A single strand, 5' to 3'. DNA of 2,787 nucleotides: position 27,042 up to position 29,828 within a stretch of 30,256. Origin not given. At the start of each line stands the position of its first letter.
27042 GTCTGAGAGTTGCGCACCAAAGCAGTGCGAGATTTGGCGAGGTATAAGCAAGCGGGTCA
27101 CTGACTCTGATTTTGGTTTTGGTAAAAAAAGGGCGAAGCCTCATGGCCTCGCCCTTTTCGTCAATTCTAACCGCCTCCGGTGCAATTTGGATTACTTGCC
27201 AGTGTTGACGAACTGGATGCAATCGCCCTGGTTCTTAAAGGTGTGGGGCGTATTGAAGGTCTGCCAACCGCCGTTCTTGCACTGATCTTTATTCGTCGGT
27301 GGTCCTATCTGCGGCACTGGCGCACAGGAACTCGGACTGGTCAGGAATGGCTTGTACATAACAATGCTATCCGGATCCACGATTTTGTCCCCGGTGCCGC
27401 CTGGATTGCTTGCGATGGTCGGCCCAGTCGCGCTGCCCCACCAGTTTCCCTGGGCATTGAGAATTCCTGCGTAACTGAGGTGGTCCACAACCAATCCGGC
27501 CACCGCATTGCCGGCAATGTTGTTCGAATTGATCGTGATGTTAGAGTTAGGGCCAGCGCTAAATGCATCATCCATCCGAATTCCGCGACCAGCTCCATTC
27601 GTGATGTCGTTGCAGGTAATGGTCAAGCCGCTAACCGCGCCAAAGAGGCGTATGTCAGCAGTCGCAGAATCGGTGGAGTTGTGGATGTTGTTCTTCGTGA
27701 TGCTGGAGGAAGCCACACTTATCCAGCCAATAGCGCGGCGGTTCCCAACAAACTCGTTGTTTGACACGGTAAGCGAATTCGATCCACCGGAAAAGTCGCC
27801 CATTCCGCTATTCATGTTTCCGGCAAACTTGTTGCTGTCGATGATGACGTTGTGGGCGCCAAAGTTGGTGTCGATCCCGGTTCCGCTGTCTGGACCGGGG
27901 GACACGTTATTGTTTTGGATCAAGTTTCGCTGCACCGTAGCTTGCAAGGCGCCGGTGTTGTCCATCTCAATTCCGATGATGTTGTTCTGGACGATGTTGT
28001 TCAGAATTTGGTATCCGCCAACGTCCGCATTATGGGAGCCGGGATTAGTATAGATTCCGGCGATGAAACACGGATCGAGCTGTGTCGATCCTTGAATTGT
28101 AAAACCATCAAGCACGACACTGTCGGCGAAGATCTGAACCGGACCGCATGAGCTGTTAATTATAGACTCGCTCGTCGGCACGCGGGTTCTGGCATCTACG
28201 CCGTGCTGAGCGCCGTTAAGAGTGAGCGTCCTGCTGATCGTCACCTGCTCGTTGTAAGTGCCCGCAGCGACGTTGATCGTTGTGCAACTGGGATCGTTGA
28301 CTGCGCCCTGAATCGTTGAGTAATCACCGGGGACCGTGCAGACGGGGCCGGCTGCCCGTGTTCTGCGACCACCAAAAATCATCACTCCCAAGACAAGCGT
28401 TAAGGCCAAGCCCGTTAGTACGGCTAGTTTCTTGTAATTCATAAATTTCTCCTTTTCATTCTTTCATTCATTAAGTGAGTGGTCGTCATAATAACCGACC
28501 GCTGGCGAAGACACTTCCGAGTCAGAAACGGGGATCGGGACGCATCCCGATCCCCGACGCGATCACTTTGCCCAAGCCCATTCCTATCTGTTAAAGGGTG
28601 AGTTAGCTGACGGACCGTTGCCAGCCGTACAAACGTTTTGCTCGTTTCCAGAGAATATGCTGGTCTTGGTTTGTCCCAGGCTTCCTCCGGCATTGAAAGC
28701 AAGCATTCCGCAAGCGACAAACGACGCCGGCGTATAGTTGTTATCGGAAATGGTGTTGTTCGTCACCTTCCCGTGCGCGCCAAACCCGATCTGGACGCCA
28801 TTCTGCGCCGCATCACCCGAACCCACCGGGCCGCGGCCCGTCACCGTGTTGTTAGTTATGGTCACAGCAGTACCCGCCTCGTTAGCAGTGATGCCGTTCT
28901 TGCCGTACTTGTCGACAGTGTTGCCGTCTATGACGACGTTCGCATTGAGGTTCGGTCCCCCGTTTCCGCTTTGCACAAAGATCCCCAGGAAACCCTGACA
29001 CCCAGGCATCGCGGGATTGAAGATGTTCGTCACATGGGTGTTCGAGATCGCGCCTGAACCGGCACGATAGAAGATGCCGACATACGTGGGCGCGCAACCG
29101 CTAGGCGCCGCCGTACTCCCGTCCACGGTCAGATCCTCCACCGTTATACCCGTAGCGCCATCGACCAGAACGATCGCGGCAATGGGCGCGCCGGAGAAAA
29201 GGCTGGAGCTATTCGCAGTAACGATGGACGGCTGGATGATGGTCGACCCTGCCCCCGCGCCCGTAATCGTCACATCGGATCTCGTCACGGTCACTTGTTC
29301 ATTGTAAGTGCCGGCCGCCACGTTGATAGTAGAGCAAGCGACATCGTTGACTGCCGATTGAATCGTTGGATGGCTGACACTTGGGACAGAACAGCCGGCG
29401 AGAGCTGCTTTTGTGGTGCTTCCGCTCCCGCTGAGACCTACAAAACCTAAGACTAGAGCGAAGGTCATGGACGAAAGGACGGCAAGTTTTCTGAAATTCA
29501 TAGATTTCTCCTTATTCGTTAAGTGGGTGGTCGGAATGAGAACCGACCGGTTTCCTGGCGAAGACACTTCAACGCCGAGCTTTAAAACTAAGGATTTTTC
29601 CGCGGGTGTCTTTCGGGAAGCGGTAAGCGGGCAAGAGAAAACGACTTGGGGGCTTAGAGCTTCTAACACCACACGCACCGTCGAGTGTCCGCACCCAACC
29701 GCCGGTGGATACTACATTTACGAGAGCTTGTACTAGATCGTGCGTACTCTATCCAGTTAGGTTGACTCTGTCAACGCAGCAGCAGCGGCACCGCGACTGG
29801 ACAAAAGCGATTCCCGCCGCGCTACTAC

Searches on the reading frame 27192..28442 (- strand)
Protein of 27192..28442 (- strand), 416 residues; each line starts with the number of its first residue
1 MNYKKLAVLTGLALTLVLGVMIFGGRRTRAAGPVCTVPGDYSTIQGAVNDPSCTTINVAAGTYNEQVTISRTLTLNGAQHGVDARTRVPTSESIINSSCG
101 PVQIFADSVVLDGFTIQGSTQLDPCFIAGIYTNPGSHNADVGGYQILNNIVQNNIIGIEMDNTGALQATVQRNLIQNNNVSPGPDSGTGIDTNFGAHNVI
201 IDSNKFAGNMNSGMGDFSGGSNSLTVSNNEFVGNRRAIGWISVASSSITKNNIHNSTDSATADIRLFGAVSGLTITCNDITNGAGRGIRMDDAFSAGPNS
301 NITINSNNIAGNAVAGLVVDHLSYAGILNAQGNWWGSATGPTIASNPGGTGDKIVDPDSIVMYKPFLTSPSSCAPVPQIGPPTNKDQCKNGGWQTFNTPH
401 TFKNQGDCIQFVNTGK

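Call 8: search_protein_families(library=pfam, proteins=[window:27192-28442:-], max_evalue=0.01)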
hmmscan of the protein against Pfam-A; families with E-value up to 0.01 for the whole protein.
window:27192-28442:- (416 aa): 1 family
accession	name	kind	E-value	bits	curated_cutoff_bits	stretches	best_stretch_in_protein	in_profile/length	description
PF13229.12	Beta_helix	-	1.3e-10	41.5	25.9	1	197-327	9-126/158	Right handed beta helix region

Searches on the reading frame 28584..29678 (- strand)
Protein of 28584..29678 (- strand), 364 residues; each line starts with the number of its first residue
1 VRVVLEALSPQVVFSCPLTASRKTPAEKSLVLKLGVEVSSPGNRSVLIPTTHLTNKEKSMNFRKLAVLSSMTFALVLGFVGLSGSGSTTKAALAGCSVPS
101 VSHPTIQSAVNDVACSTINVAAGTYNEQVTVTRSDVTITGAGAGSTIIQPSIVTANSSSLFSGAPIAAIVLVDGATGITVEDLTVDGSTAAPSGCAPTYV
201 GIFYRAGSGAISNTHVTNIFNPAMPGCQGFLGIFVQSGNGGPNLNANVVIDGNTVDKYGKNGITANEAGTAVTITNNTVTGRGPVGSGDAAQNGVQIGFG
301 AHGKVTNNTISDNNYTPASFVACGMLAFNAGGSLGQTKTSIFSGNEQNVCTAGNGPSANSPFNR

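Call 8: search_protein_families(library=pfam, proteins=[window:28584-29678:-], max_evalue=0.01)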
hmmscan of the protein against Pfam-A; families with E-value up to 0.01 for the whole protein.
window:28584-29678:- (364 aa): 2 families
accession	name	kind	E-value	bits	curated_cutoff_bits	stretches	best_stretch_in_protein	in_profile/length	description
PF13229.12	Beta_helix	-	1.9e-07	31.3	25.9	2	245-345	8-85/158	Right handed beta helix region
PF01095.25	Pectinesterase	-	0.00017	20.9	27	1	103-169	12-85/298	Pectinesterase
